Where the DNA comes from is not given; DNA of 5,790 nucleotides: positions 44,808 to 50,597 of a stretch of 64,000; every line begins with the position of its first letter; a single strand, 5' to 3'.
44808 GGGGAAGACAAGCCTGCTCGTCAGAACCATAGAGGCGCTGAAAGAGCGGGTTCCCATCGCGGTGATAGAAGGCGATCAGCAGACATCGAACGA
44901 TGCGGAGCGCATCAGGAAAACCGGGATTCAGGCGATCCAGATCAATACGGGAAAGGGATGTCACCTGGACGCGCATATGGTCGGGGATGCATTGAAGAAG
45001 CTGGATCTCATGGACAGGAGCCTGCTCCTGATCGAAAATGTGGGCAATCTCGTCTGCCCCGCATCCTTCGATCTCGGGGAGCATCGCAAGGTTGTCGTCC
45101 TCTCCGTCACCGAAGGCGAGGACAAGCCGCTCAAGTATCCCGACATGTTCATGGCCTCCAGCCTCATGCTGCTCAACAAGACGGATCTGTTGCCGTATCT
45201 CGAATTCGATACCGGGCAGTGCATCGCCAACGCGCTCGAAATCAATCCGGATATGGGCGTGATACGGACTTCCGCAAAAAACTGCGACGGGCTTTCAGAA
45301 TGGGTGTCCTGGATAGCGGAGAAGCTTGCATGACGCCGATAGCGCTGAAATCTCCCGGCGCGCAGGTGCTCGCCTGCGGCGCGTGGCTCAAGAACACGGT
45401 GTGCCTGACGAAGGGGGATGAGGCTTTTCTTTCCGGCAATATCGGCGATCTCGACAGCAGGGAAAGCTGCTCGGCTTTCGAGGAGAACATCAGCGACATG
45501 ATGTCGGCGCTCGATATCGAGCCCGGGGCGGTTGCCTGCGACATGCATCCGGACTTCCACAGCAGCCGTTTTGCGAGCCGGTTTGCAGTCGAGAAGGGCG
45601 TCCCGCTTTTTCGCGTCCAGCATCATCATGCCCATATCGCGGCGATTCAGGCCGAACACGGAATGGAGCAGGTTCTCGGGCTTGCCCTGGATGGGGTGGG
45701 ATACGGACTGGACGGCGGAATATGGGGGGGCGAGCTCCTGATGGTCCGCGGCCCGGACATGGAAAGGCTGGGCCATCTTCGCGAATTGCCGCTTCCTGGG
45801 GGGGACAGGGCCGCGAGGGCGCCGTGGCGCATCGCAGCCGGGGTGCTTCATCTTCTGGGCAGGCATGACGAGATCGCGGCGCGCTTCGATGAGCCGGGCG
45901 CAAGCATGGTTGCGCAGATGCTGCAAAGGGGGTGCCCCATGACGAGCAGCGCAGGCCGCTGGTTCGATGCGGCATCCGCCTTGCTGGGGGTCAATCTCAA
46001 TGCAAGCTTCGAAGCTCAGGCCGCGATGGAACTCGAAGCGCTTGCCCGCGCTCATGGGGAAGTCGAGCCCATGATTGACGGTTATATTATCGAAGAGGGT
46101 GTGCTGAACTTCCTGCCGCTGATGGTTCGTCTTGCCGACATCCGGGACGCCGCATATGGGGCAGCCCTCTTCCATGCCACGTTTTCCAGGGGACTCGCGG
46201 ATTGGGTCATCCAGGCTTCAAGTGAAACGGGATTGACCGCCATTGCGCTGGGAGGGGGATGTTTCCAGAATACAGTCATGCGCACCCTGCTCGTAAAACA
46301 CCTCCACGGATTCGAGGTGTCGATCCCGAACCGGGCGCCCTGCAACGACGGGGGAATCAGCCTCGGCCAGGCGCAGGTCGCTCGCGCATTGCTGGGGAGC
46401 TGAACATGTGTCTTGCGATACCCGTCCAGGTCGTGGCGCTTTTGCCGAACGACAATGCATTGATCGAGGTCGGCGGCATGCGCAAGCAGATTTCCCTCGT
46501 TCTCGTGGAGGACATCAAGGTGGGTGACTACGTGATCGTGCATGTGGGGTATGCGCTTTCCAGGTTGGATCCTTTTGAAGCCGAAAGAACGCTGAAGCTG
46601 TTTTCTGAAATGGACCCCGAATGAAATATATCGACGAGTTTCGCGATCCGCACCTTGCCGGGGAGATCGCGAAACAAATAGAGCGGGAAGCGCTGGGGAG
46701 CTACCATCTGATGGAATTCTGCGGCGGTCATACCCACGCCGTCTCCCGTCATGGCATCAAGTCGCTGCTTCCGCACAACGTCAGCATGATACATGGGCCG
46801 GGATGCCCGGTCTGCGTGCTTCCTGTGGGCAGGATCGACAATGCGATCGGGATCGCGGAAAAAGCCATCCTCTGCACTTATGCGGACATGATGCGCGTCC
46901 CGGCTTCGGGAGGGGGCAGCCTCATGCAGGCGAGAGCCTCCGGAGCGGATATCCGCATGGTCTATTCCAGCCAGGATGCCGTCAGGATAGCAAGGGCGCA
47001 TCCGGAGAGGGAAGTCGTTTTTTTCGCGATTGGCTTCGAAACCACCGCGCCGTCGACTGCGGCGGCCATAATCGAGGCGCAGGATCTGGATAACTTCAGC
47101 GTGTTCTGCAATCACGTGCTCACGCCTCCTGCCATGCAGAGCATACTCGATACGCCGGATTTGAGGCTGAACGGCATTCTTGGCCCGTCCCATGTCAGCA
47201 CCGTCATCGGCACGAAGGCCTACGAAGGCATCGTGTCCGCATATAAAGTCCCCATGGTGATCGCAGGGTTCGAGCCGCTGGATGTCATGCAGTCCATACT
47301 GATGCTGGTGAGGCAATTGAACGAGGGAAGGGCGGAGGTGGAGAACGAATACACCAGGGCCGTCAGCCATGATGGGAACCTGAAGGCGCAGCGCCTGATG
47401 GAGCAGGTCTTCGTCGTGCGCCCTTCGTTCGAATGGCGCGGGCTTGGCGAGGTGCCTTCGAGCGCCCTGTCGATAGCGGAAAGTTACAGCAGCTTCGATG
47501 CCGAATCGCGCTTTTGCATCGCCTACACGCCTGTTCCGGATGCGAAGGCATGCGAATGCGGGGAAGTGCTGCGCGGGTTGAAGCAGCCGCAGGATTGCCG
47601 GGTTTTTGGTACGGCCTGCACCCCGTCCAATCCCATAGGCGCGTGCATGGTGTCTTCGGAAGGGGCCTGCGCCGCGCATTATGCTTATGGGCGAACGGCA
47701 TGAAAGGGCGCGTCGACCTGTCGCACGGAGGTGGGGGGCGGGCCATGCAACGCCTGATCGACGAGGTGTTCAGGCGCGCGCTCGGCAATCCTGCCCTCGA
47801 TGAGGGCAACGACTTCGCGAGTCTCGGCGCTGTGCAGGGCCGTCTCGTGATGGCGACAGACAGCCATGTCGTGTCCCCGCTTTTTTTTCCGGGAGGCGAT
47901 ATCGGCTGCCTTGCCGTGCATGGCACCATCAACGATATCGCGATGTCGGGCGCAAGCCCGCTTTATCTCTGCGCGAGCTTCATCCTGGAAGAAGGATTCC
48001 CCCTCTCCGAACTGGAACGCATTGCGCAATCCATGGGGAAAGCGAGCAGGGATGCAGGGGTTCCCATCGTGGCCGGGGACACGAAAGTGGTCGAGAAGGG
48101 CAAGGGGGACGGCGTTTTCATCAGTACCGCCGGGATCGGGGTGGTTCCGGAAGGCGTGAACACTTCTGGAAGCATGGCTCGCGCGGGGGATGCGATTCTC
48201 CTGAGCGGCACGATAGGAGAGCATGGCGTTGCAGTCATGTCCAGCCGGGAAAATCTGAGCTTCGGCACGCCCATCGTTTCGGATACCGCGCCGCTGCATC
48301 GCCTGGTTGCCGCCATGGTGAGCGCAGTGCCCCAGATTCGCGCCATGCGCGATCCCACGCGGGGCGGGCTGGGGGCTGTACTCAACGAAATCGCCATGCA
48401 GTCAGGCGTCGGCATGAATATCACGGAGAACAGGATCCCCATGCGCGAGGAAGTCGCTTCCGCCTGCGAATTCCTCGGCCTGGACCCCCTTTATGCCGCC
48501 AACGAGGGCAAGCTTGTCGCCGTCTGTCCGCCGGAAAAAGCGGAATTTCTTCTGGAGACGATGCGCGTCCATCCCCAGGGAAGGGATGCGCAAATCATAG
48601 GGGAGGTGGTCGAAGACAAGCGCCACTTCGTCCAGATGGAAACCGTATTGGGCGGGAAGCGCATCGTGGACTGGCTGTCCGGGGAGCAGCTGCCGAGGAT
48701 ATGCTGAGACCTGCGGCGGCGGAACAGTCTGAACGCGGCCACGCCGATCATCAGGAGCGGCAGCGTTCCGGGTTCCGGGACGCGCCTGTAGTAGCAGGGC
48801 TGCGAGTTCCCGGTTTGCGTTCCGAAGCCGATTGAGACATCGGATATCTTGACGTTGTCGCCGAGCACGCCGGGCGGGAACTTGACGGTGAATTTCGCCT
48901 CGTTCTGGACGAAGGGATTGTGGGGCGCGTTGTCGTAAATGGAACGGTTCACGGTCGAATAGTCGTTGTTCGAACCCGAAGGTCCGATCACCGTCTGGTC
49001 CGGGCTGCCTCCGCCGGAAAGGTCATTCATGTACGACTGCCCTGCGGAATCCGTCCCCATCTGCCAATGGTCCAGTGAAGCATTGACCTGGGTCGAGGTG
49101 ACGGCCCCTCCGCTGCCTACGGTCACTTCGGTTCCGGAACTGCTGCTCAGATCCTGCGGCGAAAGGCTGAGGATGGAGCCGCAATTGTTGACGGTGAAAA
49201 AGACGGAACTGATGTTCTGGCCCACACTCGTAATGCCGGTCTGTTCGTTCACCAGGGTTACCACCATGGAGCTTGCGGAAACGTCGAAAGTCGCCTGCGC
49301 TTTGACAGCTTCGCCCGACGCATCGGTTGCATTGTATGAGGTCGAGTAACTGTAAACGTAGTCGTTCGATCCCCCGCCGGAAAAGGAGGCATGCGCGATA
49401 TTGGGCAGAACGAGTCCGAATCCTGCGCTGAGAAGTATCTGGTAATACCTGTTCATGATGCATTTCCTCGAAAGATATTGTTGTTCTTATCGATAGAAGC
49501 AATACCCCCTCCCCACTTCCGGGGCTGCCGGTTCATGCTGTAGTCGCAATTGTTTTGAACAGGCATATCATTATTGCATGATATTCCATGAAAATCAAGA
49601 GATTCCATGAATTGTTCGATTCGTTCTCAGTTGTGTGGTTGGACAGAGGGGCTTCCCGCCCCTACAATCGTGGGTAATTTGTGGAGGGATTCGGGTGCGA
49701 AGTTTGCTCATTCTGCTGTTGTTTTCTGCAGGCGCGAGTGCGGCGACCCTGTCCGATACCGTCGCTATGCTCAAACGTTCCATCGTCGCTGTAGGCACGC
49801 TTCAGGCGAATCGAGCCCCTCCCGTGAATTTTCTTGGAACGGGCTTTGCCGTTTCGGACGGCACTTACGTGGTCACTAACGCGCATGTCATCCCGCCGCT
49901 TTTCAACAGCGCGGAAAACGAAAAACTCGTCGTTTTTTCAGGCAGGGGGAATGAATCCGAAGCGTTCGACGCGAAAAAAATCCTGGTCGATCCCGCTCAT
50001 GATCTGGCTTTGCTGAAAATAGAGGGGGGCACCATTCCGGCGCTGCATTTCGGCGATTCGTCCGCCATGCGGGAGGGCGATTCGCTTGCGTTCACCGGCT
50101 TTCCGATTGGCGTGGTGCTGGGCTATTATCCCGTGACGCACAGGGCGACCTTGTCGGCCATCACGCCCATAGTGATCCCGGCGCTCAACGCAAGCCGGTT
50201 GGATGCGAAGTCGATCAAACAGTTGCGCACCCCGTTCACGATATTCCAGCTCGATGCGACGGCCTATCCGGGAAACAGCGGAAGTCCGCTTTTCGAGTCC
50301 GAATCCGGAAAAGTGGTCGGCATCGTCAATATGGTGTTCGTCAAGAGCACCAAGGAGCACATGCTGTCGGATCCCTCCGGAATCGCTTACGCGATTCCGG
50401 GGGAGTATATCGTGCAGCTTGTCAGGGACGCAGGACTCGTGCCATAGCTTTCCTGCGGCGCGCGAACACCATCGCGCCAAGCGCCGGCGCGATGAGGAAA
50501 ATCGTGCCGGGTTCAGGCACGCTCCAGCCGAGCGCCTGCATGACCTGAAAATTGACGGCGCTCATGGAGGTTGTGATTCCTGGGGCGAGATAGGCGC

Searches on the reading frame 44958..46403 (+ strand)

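Call 26: search_protein_families(library=pfam, proteins=[window:44958-46403:+], max_evalue=0.00001)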
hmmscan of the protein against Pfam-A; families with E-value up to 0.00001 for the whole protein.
window:44958-46403:+ (481 aa): 2 families
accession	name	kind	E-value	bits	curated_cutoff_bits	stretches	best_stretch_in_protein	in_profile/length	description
PF22521.2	HypF_C_2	-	1.4e-67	228.4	27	1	241-471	1-241/241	Carbamoyltransferase, Kae1-like Domain, second subdomain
PF17788.7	HypF_C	-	1.4e-32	112.7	23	1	135-233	4-99/99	HypF Kae1-like domain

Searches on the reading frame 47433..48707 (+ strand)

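Call 26: search_protein_families(library=pfam, proteins=[window:47433-48707:+], max_evalue=0.00001)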
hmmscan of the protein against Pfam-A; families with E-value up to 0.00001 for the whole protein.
window:47433-48707:+ (424 aa): 2 families
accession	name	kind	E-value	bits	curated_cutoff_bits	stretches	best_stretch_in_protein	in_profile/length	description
PF02769.27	AIRS_C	-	5.2e-30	105.1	23.1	1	250-402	1-155/156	AIR synthase related protein, C-terminal domain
PF00586.29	AIRS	-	1.8e-21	77.1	24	1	135-238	12-112/112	AIR synthase related protein, N-terminal domain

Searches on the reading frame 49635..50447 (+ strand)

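Call 26: search_protein_families(library=pfam, proteins=[window:49635-50447:+], max_evalue=0.00001)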
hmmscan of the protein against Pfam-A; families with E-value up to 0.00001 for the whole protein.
window:49635-50447:+ (270 aa): 2 families
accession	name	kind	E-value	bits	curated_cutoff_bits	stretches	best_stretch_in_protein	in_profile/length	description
PF13365.12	Trypsin_2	-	2.9e-25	90.1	27.6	1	68-230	1-144/144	Trypsin-like peptidase domain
PF00089.32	Trypsin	-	3.4e-09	37.3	20.6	1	66-239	25-203/220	Trypsin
